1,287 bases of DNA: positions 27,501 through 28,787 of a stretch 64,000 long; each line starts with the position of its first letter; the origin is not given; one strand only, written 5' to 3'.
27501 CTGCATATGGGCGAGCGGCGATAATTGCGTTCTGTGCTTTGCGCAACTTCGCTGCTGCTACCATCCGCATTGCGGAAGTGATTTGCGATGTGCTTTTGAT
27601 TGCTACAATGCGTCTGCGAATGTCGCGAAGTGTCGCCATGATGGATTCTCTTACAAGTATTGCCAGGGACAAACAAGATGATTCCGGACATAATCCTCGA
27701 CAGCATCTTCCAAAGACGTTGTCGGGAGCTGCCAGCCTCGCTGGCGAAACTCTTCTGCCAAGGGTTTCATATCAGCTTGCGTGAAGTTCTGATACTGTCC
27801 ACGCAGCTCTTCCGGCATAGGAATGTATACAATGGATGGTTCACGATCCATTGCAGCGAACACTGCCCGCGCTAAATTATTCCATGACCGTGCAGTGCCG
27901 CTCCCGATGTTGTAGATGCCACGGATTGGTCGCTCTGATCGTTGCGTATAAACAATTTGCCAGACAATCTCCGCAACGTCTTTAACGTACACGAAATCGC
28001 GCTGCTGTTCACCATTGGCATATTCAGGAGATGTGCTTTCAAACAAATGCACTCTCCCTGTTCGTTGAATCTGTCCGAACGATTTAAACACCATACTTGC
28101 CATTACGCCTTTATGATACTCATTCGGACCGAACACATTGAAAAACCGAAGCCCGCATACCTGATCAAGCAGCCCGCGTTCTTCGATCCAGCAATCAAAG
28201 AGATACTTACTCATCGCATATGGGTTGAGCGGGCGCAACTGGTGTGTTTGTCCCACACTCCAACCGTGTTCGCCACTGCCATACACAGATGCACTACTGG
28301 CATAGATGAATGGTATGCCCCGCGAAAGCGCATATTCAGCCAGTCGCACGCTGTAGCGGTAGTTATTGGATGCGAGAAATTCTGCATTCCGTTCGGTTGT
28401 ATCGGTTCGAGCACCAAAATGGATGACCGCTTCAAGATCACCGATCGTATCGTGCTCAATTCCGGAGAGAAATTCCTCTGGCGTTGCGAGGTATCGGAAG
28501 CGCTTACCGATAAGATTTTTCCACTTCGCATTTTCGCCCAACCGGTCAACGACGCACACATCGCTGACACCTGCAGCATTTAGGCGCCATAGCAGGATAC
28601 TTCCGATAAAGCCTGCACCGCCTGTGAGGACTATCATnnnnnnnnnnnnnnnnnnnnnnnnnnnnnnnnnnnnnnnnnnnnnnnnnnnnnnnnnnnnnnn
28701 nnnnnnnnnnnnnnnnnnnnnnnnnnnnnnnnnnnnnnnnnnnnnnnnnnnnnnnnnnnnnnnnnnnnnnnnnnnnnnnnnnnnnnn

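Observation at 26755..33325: ADP-heptose epimerase (hldD-like) inserted inside the F-type ATP synthase operon; atpD/atpC absent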

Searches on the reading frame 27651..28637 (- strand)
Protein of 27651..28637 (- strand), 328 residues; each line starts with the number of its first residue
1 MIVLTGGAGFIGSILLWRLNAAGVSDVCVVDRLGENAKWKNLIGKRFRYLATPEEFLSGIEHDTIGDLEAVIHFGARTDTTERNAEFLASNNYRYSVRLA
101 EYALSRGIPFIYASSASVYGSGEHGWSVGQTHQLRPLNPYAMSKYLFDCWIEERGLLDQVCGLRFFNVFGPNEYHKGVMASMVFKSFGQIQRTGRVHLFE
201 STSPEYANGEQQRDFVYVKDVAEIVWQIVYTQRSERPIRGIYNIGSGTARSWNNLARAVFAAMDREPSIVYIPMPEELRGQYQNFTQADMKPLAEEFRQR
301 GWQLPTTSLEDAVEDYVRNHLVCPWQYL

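Call 3: search_protein_families(library=ncbifam, proteins=[window:27651-28637:-], max_evalue=0.001)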
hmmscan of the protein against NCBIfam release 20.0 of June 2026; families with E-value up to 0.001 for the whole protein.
window:27651-28637:- (328 aa): 14 families
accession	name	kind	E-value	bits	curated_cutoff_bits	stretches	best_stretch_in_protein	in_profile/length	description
TIGR02197.1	heptose_epim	equivalog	1e-105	353.4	274.6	1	2-319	1-312/316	ADP-glyceromanno-heptose 6-epimerase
NF008360.0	PRK11150.1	equivalog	9.8e-71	238.5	452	1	1-318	1-304/310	ADP-glyceromanno-heptose 6-epimerase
TIGR01179.1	galE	equivalog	6.1e-22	77.9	262.3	1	2-263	2-275/332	UDP-glucose 4-epimerase GalE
TIGR01181.1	dTDP_gluc_dehyt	equivalog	4.9e-18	65.3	365.1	1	2-285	2-281/321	dTDP-glucose 4,6-dehydratase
NF007956.0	PRK10675.1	subfamily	2.4e-09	36.8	394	1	2-267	3-284/338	UDP-glucose 4-epimerase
NF011728.1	PRK15181.1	equivalog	1.2e-08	34.3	760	1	109-257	135-276/348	Vi polysaccharide biosynthesis UDP-N-acetylglucosaminuronic acid C-4 epimerase TviC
TIGR04180.1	EDH_00030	hypoth_equivalog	1.4e-08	34.2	475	1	2-270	1-263/297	NAD-dependent 4,6-dehydratase LegB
TIGR01214.1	rmlD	equivalog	1.4e-08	34.2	224.05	1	2-265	2-228/285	dTDP-4-dehydrorhamnose reductase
NF007582.0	PRK10217.1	equivalog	2.7e-08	33.3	698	1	130-255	150-262/355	dTDP-glucose 4,6-dehydratase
TIGR03466.1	HpnA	hypoth_equivalog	4.8e-06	25.7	367.65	1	3-146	4-147/327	hopanoid-associated sugar epimerase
NF007490.0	PRK10084.1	subfamily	1e-05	24.7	649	0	202-248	220-262/361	dTDP-glucose 4,6-dehydratase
TIGR01777.1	yfcH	hypoth_equivalog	2.6e-05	23.9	207.35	0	2-42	1-40/292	TIGR01777 family oxidoreductase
NF047350.1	aureusi_NRPS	equivalog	0.00034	17.6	2500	1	2-118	2030-2158/2373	aureusimine non-ribosomal peptide synthetase AusA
NF043036.1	ErythonDh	equivalog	0.00045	19.5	325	1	2-152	3-161/321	D-erythronate dehydrogenase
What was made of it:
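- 27651..28637 (-): hldD (rfaD/gmhD), ADP-L-glycero-D-manno-heptose 6-epimerase, 328 aa. Its ATG directly follows the atpA stop codon. TIGR02197 scores 353.4 bits against 274.6 (call 3).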

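Call 4: search_protein_families(library=pfam, proteins=[window:27651-28637:-], max_evalue=0.001)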
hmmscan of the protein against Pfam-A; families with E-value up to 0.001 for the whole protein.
window:27651-28637:- (328 aa): 4 families
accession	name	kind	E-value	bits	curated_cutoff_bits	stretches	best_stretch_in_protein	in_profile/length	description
PF01370.27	Epimerase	-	1.2e-38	133.3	20.9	1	2-245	1-240/240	NAD dependent epimerase/dehydratase family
PF16363.11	GDP_Man_Dehyd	-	1.6e-17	64.4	27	1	4-265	2-268/332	GDP-mannose 4,6 dehydratase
PF04321.23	RmlD_sub_bind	-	1.1e-13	51.4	27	1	2-268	3-236/287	RmlD substrate binding domain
PF01073.25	3Beta_HSD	-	3.8e-05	23.3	22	1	3-195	1-208/280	3-beta hydroxysteroid dehydrogenase/isomerase family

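Call 7: find_encoding_contigs(protein=window:27651-28637:-, flank=10000, max_places=6)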
Protein window:27651-28637:- (328 aa): no gene with exactly this product is on record in the collection.

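Call 8: find_homologous_proteins(query=window:27651-28637:-, max_evalue=1e-20)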
Query window:27651-28637:- (328 aa): 8000 proteins with E <= 1e-20 among 8000 candidates; the best 120 are listed.
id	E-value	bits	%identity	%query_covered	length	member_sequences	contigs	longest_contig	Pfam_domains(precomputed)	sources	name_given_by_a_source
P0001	7.7e-225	763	100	100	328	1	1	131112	PF04321.24,PF16363.12,PF01370.28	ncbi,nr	ncbi:MAG: ADP-glyceromanno-heptose 6-epimerase [Chlorobi bacterium]|nr:ADP-glyceromanno-heptose 6-ep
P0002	1.4e-175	601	77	100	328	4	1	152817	PF04321.24,PF16363.12,PF01073.26,PF01370.28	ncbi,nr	ncbi:MAG: ADP-glyceromanno-heptose 6-epimerase [Chlorobi bacterium]|nr:ADP-glyceromanno-heptose 6-ep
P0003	5.4e-164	563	72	100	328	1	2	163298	PF04321.24,PF16363.12,PF01370.28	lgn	-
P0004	3.5e-163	560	72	100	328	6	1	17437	PF04321.24,PF16363.12,PF01370.28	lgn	-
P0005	2.1e-159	548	72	100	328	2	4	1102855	PF04321.24,PF16363.12,PF01073.26,PF01370.28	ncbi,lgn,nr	ncbi:MAG: ADP-glyceromanno-heptose 6-epimerase [Bacteroidota bacterium]|nr:ADP-glyceromanno-heptose 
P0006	1.5e-156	538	70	100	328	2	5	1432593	PF04321.24,PF16363.12,PF01370.28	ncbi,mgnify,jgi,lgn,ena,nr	ncbi:MAG: hypothetical protein AA908_04135 [Chlorobi bacterium NICIL-2]|mgnify:CR=1 FL=1|nr:MAG: hyp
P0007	2.9e-155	534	70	100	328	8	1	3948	PF04321.24,PF16363.12,PF01073.26,PF01370.28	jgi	jgi:ADP-L-glycero-D-manno-heptose 6-epimerase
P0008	3.0e-155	534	71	100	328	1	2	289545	PF04321.24,PF16363.12,PF01073.26,PF01370.28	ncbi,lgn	-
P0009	8.0e-155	533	71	100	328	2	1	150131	PF04321.24,PF16363.12,PF01073.26,PF01370.28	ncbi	-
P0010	3.7e-154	531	70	100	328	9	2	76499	PF04321.24,PF16363.12,PF01370.28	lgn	-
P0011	7.3e-153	526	68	100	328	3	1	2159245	PF04321.24,PF16363.12,PF01073.26,PF01370.28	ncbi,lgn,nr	ncbi:MAG: ADP-L-glycero-D-manno-heptose-6-epimerase [Candidatus Kapaibacterium sp.]|nr:MAG: ADP-L-gl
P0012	8.5e-151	520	70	100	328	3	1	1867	PF04321.24,PF16363.12,PF01073.26,PF01370.28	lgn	-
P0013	8.5e-148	510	67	100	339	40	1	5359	PF04321.24,PF16363.12,PF01073.26,PF01370.28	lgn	-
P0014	1.8e-111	390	55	100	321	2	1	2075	PF04321.24,PF16363.12,PF01073.26,PF01370.28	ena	-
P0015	5.5e-111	389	53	100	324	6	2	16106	PF04321.24,PF16363.12,PF02719.22,PF01073.26,PF01370.28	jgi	jgi:ADP-L-glycero-D-manno-heptose 6-epimerase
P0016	9.6e-111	388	54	100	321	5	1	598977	PF04321.24,PF16363.12,PF01370.28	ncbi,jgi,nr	ncbi:ADP-glyceromanno-heptose 6-epimerase [Bacteroidetes/Chlorobi group bacterium Naka2016]|jgi:ADP-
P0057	9.1e-105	368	52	100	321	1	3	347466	PF04321.24,PF16363.12,PF02719.22,PF01073.26,PF01370.28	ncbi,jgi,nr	ncbi:ADP-glyceromanno-heptose 6-epimerase [Bacteroidetes/Chlorobi group bacterium ChocPot_Mid]|jgi:A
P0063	2.4e-104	367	53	100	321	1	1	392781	PF04321.24,PF16363.12,PF01073.26,PF01370.28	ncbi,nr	ncbi:MAG: ADP-glyceromanno-heptose 6-epimerase [Ignavibacteria bacterium]|nr:ADP-glyceromanno-heptos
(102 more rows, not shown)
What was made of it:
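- The window matches a metagenome-assembled genome (call 8).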

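Call 10: find_related_loci(query=A1, collection=genome_contigs, flank=10000)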
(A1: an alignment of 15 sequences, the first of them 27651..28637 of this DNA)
Query A1 (328 aa) in genome_contigs; peptide patterns used: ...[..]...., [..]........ (x = any residue, [..] = any of these).
600 stretches matched a pattern (row limit reached: there are more); 502 encode a relative of the query (tblastn E <= 1e-3); the best 80 are kept; 80 distinct loci.
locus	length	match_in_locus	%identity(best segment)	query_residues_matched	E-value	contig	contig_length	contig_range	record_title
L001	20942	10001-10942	51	1-321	1e-104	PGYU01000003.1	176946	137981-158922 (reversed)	MAG: Ignavibacteriae bacterium HGW-Ignavibacteriae-1 08E140C01_z5_2013_Ig3399_v2_scaffold_85, whole genome shotgun seque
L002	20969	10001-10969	51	1-328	1e-102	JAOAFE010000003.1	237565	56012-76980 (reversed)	MAG: Syntrophales bacterium isolate SKW28 NODE_3_length_237565_cov_9.255007, whole genome shotgun sequence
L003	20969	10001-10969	52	1-328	2e-100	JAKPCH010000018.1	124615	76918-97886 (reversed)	MAG: Deltaproteobacteria bacterium isolate JPMR_maxbin.014 k141_676604, whole genome shotgun sequence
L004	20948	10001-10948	46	1-322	1e-99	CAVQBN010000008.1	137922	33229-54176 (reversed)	MAG: uncultured Bacteroidetes bacterium isolate MFD02923.bin.1.74 genome assembly, contig: contig_24960, whole genome sh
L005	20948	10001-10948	49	1-321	1e-99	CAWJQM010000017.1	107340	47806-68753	MAG: uncultured delta proteobacterium isolate MFD02979.bin.2.91 genome assembly, contig: contig_53630, whole genome shot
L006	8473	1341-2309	47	1-328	3e-96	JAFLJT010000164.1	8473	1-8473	MAG: Pseudodesulfovibrio sp. isolate MC-06 c_000001131111, whole genome shotgun sequence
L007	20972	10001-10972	49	1-328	5e-95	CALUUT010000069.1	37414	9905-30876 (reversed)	MAG: uncultured Desulfovibrionaceae bacterium isolate E02__bin324 genome assembly, contig: E02__k127_4011550, whole geno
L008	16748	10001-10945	48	1-321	1e-94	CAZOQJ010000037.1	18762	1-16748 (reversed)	MAG TPA_asm: uncultured Pirellulales bacterium isolate binchicken_co196_100 genome assembly, contig: NODE_3680_length_18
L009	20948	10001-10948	44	1-322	2e-93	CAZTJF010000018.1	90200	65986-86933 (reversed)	MAG TPA_asm: uncultured Ignavibacteriaceae bacterium isolate SRP173033_co3_36 genome assembly, contig: NODE_174_length_9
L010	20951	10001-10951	48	1-321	1e-93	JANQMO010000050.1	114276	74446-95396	MAG: Chlorobium sp. isolate PL25b_bin.21 k99_776570, whole genome shotgun sequence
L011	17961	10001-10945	46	2-322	3e-92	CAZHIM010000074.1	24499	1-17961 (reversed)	MAG TPA_asm: uncultured Bifidobacteriaceae bacterium isolate binchicken_co3_346 genome assembly, contig: NODE_6403_lengt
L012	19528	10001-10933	48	2-317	1e-91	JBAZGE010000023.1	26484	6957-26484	MAG: Candidatus Omnitrophota bacterium isolate SO_2017_LW3_37 NODE_4599_length_26484_cov_2.541222_LW162_2017, whole geno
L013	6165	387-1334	44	1-322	2e-91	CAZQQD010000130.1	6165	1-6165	MAG TPA_asm: uncultured Ignavibacteriaceae bacterium isolate SRP214966_co3_137 genome assembly, contig: NODE_24242_lengt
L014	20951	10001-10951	45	1-322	9e-91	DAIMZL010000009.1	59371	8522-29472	MAG TPA_asm: Melioribacteraceae bacterium isolate CTOTU7585 NODE_1049_length_59371_cov_29.096702, whole genome shotgun s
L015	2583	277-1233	46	1-322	3e-93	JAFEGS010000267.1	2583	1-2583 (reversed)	MAG: Verrucomicrobia bacterium isolate SZAS-6 LIN-709__267__length-2583, whole genome shotgun sequence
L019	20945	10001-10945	42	3-322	2e-88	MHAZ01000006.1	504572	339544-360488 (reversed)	MAG: Stygiobacter sp. RIFOXYC2_FULL_38_25 rifoxyc2_full_scaffold_2, whole genome shotgun sequence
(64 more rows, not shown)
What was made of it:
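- Closest known: Stand-alone hldD of Ignavibacteriales and Chlorobium. Same: The enzyme is orthologous, at 42-48% identity (call 10).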

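Call 13: find_encoding_contigs(protein=P0001, flank=10000, max_places=2)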
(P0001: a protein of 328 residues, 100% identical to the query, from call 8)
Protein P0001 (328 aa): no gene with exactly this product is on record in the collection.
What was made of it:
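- Tried and rejected: An exact-sequence look-up found nothing on record, even though a 100%-identical NCBI protein exists (calls 7, 8, 13).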

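Call 14: find_encoding_contigs(protein=P0006, flank=10000, max_places=2)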
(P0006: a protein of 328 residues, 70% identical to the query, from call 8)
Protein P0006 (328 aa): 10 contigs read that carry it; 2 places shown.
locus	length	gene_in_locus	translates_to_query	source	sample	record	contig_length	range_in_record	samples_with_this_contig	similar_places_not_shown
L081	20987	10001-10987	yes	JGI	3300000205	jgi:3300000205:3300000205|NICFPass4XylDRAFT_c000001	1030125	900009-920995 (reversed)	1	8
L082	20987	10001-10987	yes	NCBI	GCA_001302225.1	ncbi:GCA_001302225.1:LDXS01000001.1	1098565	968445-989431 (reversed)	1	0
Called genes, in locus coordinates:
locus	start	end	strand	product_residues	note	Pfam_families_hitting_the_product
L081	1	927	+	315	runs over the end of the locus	PF01073:3Beta_HSD, PF01370:Epimerase, PF02719:Polysacc_synt_2 (faint), PF04321:RmlD_sub_bind (faint), PF07993:NAD_binding_4 (faint), PF16363:GDP_Man_Dehyd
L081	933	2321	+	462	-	PF00999:Na_H_Exchanger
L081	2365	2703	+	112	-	PF23544:AtuA_ferredoxin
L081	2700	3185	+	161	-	PF00583:Acetyltransf_1, PF13673:Acetyltransf_10, PF13508:Acetyltransf_7, PF08445:FR47 (weak)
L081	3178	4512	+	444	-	-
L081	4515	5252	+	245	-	PF18306:LDcluster4, PF03641:Lysine_decarbox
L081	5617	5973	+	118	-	-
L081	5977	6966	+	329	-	PF00119:ATP-synt_A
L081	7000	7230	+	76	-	PF00137:ATP-synt_C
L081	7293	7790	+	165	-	-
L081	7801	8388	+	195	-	PF00213:OSCP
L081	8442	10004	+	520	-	PF02874:ATP-synt_ab_N, PF00006:ATP-synt_ab, PF00306:ATP-synt_ab_C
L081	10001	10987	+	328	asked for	PF01370:Epimerase, PF04321:RmlD_sub_bind, PF16363:GDP_Man_Dehyd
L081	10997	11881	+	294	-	PF00231:ATP-synt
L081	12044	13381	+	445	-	PF18073:Zn_ribbon_LapB, PF13481:AAA_25, PF03796:DnaB_C (faint), PF06745:ATPase, PF23442:DUF7125, PF13401:AAA_22 (weak), PF13541:ChlI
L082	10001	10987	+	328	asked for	PF01370:Epimerase, PF04321:RmlD_sub_bind, PF16363:GDP_Man_Dehyd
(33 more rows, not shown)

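Call 15: find_encoding_contigs(protein=P0011, flank=10000, max_places=2)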
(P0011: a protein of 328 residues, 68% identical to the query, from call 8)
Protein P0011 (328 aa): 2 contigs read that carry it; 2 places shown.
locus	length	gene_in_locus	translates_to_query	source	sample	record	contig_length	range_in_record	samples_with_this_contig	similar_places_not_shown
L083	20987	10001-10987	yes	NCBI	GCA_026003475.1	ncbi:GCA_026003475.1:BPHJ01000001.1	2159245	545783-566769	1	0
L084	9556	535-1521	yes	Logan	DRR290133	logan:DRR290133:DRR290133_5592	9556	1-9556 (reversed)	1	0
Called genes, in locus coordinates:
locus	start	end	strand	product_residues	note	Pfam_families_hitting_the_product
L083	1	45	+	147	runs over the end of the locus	-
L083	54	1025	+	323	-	PF01073:3Beta_HSD, PF01370:Epimerase, PF02719:Polysacc_synt_2 (faint), PF07993:NAD_binding_4 (faint), PF16363:GDP_Man_Dehyd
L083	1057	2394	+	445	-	PF00999:Na_H_Exchanger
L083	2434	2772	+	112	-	PF23544:AtuA_ferredoxin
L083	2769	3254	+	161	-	PF00583:Acetyltransf_1, PF13508:Acetyltransf_7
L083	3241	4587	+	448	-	-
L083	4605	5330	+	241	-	PF18306:LDcluster4, PF03641:Lysine_decarbox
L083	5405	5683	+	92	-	PF09527:ATPase_gene1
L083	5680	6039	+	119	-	-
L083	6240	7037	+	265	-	PF00119:ATP-synt_A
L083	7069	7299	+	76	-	PF00137:ATP-synt_C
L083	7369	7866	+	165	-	-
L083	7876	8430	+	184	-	PF00213:OSCP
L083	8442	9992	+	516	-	PF02874:ATP-synt_ab_N, PF00006:ATP-synt_ab, PF00306:ATP-synt_ab_C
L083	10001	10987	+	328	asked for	PF01073:3Beta_HSD (weak), PF01370:Epimerase, PF04321:RmlD_sub_bind, PF16363:GDP_Man_Dehyd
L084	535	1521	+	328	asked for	PF01073:3Beta_HSD (weak), PF01370:Epimerase, PF04321:RmlD_sub_bind, PF16363:GDP_Man_Dehyd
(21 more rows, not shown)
